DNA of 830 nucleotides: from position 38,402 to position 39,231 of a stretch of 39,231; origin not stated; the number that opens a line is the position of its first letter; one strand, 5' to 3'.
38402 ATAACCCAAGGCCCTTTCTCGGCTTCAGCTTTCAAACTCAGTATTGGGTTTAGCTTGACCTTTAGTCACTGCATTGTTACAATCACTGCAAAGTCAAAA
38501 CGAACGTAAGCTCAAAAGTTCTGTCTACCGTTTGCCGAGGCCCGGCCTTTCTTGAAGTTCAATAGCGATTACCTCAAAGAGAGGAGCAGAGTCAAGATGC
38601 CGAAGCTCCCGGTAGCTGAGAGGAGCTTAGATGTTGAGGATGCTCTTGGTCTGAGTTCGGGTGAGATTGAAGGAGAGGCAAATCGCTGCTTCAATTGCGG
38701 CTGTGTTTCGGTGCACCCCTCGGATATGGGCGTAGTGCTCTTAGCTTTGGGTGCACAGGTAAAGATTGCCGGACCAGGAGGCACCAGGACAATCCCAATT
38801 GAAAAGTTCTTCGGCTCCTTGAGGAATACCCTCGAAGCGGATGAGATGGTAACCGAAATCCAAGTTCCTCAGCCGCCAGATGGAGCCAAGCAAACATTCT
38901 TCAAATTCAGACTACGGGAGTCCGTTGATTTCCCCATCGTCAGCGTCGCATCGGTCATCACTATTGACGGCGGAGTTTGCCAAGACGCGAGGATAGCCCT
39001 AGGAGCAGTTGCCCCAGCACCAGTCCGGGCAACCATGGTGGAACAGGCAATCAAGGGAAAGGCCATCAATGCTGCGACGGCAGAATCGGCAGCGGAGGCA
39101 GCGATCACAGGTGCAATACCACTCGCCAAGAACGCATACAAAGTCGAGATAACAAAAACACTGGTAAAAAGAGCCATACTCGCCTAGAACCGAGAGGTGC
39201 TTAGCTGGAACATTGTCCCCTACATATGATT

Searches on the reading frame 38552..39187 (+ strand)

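Call 49: search_protein_families(library=pfam, proteins=[window:38552-39187:+], max_evalue=0.1)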
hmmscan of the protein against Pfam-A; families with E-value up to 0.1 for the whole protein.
window:38552-39187:+ (211 aa): 2 families
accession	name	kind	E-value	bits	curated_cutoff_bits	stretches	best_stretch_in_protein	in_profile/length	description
PF03450.22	CO_deh_flav_C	-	1.4e-19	70.5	25.5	1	117-210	3-100/102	CO dehydrogenase flavoprotein C-terminal domain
PF00941.27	FAD_binding_5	-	1.1e-12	48.6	27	1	51-107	112-169/170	FAD binding domain in molybdopterin dehydrogenase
